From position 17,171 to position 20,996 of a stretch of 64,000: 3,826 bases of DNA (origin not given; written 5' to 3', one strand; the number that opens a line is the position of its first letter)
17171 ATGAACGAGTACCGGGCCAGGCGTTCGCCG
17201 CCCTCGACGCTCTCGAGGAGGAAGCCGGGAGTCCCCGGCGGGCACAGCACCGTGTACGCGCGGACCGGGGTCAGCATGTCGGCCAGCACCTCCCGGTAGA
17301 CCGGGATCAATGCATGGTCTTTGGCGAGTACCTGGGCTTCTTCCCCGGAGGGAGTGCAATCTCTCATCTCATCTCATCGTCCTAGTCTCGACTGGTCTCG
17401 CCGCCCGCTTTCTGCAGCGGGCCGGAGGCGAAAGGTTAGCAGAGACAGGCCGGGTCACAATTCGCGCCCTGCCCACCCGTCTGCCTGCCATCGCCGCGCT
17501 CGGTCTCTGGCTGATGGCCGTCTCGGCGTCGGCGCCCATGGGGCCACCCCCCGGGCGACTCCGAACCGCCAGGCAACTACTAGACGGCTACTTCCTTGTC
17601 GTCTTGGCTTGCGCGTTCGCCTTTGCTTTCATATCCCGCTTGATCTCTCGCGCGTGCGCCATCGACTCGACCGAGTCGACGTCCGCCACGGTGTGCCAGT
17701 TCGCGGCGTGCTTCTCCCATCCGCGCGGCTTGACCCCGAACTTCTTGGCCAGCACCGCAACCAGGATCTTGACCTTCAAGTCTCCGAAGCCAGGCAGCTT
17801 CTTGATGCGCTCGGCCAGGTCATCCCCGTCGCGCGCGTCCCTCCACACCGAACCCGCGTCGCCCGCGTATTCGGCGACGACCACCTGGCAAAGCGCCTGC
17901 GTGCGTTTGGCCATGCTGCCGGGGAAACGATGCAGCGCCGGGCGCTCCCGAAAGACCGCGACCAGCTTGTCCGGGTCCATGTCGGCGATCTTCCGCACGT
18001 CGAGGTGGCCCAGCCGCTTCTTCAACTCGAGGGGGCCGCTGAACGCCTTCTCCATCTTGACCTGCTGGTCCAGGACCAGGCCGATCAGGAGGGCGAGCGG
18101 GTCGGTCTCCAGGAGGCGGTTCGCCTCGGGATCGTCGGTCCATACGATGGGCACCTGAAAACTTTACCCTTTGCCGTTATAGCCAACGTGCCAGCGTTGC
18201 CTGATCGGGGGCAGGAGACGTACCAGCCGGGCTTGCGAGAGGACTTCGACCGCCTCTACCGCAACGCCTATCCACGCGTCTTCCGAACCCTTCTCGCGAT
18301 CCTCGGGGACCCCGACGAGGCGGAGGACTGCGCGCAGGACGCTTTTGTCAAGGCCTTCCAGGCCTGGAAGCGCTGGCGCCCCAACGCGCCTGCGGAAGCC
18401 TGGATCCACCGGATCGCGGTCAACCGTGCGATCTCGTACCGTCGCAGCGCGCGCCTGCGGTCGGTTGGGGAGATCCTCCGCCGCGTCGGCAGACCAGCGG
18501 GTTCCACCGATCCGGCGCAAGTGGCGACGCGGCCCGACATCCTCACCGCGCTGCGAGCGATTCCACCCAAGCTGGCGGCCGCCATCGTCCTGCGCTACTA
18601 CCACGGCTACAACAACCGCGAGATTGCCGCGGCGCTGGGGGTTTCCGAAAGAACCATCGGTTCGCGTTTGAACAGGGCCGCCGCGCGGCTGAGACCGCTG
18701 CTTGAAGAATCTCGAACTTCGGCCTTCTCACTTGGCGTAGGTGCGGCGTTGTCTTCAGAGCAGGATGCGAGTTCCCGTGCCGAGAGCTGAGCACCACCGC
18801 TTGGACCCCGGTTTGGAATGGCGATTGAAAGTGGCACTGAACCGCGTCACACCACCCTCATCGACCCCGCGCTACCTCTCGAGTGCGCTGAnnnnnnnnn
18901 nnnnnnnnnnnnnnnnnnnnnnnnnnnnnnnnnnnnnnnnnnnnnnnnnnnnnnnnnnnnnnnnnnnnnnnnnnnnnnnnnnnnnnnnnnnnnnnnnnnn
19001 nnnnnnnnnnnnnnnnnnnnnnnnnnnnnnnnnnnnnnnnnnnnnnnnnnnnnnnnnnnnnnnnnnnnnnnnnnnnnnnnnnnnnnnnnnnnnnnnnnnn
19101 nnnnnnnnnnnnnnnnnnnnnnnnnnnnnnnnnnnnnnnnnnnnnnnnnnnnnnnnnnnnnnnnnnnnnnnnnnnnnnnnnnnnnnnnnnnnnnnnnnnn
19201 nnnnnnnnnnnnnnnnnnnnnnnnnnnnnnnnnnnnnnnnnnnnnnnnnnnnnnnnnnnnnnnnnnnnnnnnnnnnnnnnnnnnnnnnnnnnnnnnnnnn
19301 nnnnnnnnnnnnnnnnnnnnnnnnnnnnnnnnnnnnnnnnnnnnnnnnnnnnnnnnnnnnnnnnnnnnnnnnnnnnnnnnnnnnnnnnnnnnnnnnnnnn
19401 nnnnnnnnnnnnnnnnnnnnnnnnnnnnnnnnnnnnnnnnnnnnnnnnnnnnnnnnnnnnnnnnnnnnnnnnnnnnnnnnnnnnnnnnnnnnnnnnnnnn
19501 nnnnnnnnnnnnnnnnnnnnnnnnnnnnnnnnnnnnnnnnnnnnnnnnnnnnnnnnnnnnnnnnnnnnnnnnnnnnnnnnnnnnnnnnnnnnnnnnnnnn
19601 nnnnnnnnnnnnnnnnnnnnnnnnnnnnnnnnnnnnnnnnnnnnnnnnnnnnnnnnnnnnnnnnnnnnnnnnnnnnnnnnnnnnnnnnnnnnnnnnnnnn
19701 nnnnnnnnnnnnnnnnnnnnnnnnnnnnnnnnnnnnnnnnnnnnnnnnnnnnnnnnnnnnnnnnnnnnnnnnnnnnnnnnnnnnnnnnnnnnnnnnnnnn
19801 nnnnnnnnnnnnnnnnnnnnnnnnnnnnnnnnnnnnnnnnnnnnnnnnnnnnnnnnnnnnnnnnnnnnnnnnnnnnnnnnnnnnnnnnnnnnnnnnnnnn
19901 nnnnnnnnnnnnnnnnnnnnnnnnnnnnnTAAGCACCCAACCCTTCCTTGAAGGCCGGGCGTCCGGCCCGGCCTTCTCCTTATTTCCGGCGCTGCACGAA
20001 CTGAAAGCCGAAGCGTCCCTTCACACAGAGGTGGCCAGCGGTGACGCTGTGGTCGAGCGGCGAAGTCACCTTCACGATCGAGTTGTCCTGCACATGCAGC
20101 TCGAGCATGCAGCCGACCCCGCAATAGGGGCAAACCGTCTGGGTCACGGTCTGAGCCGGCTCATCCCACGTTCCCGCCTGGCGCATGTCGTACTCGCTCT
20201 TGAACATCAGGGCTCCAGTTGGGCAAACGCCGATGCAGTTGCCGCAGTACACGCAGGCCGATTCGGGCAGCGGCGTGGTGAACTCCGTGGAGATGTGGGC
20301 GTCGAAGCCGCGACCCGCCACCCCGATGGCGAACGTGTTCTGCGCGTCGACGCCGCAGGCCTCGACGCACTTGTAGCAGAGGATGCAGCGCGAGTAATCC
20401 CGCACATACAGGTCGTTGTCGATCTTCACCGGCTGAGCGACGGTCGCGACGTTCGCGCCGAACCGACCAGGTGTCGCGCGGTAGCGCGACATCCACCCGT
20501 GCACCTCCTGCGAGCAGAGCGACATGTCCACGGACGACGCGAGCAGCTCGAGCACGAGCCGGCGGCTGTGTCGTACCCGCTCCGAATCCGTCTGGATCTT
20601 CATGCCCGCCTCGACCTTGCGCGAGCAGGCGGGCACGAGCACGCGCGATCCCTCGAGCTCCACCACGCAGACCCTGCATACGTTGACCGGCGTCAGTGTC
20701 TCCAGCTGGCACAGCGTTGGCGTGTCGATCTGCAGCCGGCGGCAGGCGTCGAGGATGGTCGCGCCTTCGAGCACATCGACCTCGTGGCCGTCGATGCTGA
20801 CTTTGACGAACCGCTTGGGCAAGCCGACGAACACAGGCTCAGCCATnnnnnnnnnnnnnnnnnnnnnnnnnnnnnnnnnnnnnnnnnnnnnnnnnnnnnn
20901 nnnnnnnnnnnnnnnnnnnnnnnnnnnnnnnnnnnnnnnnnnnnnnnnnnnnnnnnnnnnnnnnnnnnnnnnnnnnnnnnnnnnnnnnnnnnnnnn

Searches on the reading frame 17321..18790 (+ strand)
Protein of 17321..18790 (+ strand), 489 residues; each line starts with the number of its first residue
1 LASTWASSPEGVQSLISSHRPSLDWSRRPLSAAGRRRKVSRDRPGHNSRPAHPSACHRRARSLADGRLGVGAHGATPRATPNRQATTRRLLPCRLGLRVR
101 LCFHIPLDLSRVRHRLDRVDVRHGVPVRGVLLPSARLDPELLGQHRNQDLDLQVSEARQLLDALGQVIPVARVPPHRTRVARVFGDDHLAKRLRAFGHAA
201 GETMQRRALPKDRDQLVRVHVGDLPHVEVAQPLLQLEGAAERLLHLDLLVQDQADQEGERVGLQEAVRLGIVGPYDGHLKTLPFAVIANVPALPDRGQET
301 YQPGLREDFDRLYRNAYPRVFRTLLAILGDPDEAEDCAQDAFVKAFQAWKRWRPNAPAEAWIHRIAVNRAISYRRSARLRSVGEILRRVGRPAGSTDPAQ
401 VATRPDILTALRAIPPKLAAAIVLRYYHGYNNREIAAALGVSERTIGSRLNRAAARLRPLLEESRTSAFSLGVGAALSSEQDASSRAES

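Call 10: search_protein_families(library=pfam, proteins=[window:17321-18790:+])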
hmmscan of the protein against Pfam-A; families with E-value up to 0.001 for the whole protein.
window:17321-18790:+ (489 aa): 5 families
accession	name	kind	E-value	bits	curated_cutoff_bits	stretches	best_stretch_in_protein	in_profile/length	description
PF04542.20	Sigma70_r2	-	1e-16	60.9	24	1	312-378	1-69/71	Sigma-70 region 2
PF08281.18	Sigma70_r4_2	-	8.4e-14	51.4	25.7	1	407-457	4-54/54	Sigma-70, region 4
PF04545.22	Sigma70_r4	-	1.1e-09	38.1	24.1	1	410-458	1-49/50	Sigma-70, region 4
PF07638.17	Sigma70_ECF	-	2.6e-07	31.2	21.1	1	394-457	116-179/185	ECF sigma factor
PF13384.12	HTH_23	-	2.5e-05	24.4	24.6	1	420-452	8-40/50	Homeodomain-like domain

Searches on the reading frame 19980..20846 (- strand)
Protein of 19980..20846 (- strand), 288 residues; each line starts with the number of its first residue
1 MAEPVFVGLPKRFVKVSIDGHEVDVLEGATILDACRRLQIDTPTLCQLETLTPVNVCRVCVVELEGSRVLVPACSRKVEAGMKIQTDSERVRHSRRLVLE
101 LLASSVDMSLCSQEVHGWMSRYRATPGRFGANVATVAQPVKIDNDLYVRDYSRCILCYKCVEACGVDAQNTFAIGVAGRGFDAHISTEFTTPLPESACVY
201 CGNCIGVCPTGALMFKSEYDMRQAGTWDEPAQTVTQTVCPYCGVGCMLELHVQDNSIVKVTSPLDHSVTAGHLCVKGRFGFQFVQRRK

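Call 10: search_protein_families(library=pfam, proteins=[window:19980-20846:-])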
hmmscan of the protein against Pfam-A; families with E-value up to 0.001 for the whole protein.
window:19980-20846:- (288 aa): 9 families
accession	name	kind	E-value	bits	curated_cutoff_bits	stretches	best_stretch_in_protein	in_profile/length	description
PF04879.21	Molybdop_Fe4S4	-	7.4e-20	71.1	22.7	1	233-285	2-54/55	Molybdopterin oxidoreductase Fe4S4 domain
PF13510.11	Fer2_4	-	7.1e-19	68.1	22.8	1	13-88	3-81/82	2Fe-2S iron-sulfur cluster binding domain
PF00037.32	Fer4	-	1.9e-09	37.4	21.1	2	195-213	5-23/24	4Fe-4S binding domain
PF22117.2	Fer4_Nqo3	-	8.1e-09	36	27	1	150-213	7-66/67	NADH-quinone oxidoreductase subunit 3, ferredoxin-like domain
PF12838.12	Fer4_7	-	8.7e-09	36.2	27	1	153-212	1-52/52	4Fe-4S dicluster domain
PF13237.11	Fer4_10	-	4.9e-07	30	25.5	0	196-247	7-49/53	4Fe-4S dicluster domain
PF13187.11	Fer4_9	-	4.2e-06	27.1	27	1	153-212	1-51/52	4Fe-4S dicluster domain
PF14697.11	Fer4_21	-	0.00031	21.2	35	1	151-211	5-55/59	4Fe-4S dicluster domain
PF12837.12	Fer4_6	-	0.00076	19.8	25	0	149-167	4-22/24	4Fe-4S binding domain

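Call 18: search_protein_families(library=ncbifam, proteins=[window:19980-20846:-])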
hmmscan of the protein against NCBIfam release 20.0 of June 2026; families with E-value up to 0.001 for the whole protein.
window:19980-20846:- (288 aa): 40 families (the best 25 are shown)
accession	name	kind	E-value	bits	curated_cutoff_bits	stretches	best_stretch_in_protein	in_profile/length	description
NF040763.1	FeFe_hydrog_A6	exception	3.4e-50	171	765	1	14-237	1-229/571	NADH-dependent [FeFe] hydrogenase, group A6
NF005745.0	PRK07569.1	equivalog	3.1e-41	141.3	333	1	15-217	5-211/238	bidirectional hydrogenase complex protein HoxU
TIGR01973.1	NuoG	equivalog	1.8e-37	129.5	470.05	1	16-287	1-267/606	NADH-quinone oxidoreductase subunit NuoG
NF040762.1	Hydr_FeFe_Clost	exception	2.2e-30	105.8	900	1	15-240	2-230/572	ferredoxin hydrogenase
NF005895.0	PRK07860.1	equivalog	1.1e-28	99.7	802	1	11-286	15-288/811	NADH-quinone oxidoreductase subunit G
NF006305.0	PRK08493.1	equivalog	6.5e-28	97.3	591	1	14-286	2-292/819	NADH-quinone oxidoreductase subunit G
NF009454.0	PRK12814.1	equivalog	6e-18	64.6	916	1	14-102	4-92/657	putative NADPH-dependent glutamate synthase small subunit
TIGR01591.1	Fdh-alpha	equivalog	7.3e-15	54.1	666.25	1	237-286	1-50/672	formate dehydrogenase subunit alpha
TIGR02512.1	FeFe_hydrog_A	subfamily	3.5e-14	52.5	405.95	1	148-237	3-91/375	[FeFe] hydrogenase, group A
NF041513.1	formate_DH_Act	exception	2.3e-10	38.9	1400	1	229-285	37-93/1067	formate dehydrogenase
NF004537.0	PRK05888.1-3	equivalog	2.5e-10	40.2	163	1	197-223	114-140/204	NADH-quinone oxidoreductase subunit NuoI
NF042909.1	FMH_DH_FwdF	exception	5.6e-09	35.6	375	1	141-244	45-145/336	tungsten-dependent formylmethanofuran dehydrogenase subunit FwdF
TIGR01971.1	NuoI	subfamily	4e-08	32.9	113.05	1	196-223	81-108/121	NADH-quinone oxidoreductase, chain I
NF009053.0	PRK12387.1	subfamily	4.7e-07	29.7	204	1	149-222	35-99/180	formate hydrogenlyase complex iron-sulfur subunit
NF004541.0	PRK05888.2-2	equivalog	8.1e-07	29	217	0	150-170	92-112/168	NADH-quinone oxidoreductase subunit NuoI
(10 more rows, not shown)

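Call 56: list_cluster_members(proteins=[P0120, P0121, P0122, P0075, window:19980-20846:-])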
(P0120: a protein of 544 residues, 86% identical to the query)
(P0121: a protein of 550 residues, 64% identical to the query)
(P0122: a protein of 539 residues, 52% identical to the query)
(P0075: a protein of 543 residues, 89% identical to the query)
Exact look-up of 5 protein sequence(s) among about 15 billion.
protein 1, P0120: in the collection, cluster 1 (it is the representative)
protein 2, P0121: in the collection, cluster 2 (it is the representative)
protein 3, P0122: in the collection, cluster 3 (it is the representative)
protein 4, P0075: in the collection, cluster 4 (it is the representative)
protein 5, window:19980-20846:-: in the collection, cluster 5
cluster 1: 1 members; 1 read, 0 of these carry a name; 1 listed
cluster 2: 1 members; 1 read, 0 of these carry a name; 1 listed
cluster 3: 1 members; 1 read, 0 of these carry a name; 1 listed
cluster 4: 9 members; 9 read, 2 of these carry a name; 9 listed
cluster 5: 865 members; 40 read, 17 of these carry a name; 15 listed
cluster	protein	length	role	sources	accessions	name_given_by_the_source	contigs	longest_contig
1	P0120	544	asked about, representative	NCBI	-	-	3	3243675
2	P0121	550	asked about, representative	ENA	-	-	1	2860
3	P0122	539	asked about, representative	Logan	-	-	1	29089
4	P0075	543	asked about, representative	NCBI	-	-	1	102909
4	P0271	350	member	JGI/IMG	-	predicted molibdopterin-dependent oxidoreductase YjgC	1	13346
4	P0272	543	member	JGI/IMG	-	predicted molibdopterin-dependent oxidoreductase YjgC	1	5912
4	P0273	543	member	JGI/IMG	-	-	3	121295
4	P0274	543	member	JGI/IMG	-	-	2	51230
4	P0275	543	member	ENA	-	-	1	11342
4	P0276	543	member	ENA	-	-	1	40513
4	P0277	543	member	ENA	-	-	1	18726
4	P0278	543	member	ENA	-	-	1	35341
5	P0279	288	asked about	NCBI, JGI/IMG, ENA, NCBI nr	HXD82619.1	MAG TPA: 2Fe-2S iron-sulfur cluster-binding protein [Candidatus Acidoferrum sp.] | predicted molibdopterin-dependent oxidoreductase YjgC | 2Fe-2S iron-sulfur cluster-binding protein [Candidatus Acidoferrum sp.]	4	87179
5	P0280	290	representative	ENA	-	-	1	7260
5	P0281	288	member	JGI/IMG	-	predicted molibdopterin-dependent oxidoreductase YjgC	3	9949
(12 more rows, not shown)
